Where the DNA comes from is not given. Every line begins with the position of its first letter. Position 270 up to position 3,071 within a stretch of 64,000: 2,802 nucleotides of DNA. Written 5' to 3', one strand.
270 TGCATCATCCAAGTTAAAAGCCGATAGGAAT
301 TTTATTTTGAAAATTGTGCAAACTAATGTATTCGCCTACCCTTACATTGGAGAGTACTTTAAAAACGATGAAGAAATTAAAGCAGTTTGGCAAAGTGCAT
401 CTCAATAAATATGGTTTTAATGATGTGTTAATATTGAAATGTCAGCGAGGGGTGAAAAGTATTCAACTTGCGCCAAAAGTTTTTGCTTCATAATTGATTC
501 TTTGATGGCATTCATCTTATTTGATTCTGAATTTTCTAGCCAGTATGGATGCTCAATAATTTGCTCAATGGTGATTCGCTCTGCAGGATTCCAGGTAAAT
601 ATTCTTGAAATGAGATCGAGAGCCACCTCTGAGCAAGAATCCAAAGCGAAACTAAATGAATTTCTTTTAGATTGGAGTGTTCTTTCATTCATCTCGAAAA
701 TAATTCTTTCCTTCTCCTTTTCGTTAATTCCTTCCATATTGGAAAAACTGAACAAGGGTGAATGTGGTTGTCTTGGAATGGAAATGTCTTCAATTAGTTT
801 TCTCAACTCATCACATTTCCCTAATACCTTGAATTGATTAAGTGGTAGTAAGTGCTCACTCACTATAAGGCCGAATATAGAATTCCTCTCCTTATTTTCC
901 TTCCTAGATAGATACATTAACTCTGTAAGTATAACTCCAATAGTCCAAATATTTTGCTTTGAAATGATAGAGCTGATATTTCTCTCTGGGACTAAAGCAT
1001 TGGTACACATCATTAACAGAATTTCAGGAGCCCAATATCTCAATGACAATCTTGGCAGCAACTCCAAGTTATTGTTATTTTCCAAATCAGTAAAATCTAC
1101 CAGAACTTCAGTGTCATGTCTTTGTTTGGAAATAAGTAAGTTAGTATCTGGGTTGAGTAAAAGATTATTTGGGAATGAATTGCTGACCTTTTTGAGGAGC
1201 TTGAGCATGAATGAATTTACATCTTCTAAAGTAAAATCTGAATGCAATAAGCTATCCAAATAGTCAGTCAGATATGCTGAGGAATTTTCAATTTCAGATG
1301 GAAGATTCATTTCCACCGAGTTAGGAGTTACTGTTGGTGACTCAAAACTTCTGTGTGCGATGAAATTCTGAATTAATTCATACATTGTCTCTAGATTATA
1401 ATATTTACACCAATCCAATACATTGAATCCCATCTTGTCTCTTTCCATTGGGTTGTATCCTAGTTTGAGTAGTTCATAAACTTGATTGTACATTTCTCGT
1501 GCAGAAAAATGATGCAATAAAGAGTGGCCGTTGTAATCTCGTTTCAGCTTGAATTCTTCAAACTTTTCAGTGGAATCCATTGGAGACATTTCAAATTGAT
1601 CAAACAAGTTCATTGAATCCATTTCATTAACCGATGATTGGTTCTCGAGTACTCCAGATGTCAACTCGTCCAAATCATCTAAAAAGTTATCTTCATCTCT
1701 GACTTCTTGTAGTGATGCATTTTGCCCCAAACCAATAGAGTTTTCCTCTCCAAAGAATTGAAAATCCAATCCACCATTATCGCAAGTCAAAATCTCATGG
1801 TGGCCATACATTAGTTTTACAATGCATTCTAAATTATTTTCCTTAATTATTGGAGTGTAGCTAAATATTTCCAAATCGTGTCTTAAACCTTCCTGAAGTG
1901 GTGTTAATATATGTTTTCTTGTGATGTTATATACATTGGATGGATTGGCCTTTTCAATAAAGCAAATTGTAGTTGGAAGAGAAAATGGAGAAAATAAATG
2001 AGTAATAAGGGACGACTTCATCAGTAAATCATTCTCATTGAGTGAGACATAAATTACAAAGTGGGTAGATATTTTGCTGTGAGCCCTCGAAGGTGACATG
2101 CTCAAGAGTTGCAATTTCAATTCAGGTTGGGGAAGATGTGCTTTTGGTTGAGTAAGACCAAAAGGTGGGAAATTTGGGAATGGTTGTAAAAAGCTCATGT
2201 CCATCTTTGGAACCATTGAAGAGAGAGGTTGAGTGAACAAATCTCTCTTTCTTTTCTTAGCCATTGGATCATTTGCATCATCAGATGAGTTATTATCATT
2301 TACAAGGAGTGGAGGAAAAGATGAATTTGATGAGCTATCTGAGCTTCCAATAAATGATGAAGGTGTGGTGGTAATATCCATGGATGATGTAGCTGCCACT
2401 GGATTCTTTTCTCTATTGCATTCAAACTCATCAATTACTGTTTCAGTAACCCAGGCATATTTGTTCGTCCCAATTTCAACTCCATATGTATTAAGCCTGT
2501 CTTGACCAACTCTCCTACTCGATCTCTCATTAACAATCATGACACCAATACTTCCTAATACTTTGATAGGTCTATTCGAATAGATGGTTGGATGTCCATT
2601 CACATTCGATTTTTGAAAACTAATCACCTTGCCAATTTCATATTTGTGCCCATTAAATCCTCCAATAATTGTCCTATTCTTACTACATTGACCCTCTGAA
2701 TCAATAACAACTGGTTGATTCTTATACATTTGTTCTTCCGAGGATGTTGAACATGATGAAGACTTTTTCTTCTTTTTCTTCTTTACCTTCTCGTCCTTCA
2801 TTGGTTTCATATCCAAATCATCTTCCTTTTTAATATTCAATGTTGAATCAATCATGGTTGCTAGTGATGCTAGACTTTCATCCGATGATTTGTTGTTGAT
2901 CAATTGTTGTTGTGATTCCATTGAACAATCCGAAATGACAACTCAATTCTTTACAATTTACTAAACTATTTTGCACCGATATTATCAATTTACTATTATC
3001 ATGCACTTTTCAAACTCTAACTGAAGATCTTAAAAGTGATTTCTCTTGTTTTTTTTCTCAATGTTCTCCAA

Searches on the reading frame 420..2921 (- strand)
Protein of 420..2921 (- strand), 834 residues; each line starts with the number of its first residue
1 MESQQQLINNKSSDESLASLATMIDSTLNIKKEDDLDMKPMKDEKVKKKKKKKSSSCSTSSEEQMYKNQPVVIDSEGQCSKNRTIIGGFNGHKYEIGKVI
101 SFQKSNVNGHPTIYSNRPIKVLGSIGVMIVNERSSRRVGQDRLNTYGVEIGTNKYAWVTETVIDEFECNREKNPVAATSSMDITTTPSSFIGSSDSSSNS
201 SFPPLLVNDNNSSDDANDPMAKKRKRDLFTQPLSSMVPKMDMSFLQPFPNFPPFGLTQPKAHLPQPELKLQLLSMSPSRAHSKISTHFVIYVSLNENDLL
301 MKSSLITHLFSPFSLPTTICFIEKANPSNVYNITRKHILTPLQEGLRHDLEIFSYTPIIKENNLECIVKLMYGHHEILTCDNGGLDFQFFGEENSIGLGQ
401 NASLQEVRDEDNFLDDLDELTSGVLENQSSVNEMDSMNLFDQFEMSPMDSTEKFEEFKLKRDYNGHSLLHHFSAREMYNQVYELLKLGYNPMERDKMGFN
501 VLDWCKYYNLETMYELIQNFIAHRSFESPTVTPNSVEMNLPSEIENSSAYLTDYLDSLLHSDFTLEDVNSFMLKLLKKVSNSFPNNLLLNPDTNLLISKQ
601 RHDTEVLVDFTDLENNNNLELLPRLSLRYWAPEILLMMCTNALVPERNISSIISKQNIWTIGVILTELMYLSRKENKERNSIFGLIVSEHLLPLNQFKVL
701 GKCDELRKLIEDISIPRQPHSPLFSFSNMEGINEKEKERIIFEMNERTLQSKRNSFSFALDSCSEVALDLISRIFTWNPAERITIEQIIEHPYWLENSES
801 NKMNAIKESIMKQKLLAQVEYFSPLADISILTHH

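Call 8: list_cluster_members(proteins=[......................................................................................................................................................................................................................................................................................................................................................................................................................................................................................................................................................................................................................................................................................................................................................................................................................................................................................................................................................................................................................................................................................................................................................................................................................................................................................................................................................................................, window:420-2921:-, window:6792-9344:-, window:9978-11315:-, window:13705-15597:+, window:21487-22815:+, window:36403-39648:-, window:40652-42019:+, window:52914-53924:-, window:58666-60387:+])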
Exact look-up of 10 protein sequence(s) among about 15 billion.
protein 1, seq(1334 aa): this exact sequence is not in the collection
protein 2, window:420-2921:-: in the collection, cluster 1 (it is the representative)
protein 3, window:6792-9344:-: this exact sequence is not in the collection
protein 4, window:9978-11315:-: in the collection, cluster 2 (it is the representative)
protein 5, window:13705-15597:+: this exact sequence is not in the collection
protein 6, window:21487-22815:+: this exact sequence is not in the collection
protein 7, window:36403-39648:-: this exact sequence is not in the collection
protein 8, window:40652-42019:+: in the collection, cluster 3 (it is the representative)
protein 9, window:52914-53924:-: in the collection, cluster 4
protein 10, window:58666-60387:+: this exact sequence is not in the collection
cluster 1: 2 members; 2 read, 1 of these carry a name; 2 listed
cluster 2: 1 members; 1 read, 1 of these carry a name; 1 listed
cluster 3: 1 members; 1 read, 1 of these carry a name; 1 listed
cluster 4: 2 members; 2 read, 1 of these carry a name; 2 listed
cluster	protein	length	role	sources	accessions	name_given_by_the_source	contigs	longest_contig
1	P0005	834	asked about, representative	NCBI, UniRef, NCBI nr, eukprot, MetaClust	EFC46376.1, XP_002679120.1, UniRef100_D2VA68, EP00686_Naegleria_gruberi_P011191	map kinase [Naegleria gruberi] | Map kinase n=1 Tax=Naegleria gruberi TaxID=5762 RepID=D2VA68_NAEGR | XP_002679120.1 map kinase [Naegleria gruberi]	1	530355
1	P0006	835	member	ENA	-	-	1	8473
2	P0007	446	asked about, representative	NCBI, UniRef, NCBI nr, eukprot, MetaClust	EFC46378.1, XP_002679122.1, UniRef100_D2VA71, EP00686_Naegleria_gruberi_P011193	predicted protein [Naegleria gruberi] | Predicted protein n=1 Tax=Naegleria gruberi TaxID=5762 RepID=D2VA71_NAEGR | uncharacterized protein NAEGRDRAFT_65758 [Naegleria gruberi]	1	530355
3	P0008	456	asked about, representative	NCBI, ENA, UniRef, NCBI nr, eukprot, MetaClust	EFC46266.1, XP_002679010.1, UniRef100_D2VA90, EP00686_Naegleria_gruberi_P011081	predicted protein [Naegleria gruberi] | Predicted protein n=1 Tax=Naegleria gruberi TaxID=5762 RepID=D2VA90_NAEGR | uncharacterized protein NAEGRDRAFT_65776 [Naegleria gruberi]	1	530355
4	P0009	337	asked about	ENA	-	-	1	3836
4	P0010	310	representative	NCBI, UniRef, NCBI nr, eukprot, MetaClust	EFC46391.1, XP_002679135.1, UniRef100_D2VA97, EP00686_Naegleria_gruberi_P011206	predicted protein [Naegleria gruberi] | Predicted protein n=1 Tax=Naegleria gruberi TaxID=5762 RepID=D2VA97_NAEGR | uncharacterized protein NAEGRDRAFT_65783 [Naegleria gruberi]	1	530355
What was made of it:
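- Organism: four neighbouring proteins match N. gruberi entries exactly (call 8).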

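Call 11: find_encoding_contigs(protein=P0010, flank=10000, max_places=4)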
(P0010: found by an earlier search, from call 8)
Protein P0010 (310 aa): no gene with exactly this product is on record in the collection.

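Call 30: search_protein_families(library=pfam, proteins=[window:420-2921:-], max_evalue=0.001)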
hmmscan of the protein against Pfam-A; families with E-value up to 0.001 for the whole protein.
window:420-2921:- (834 aa): 1 family
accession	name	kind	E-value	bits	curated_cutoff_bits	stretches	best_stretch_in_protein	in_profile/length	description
PF00069.31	Pkinase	-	8e-08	32.4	31.7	1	593-793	127-262/263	Protein kinase domain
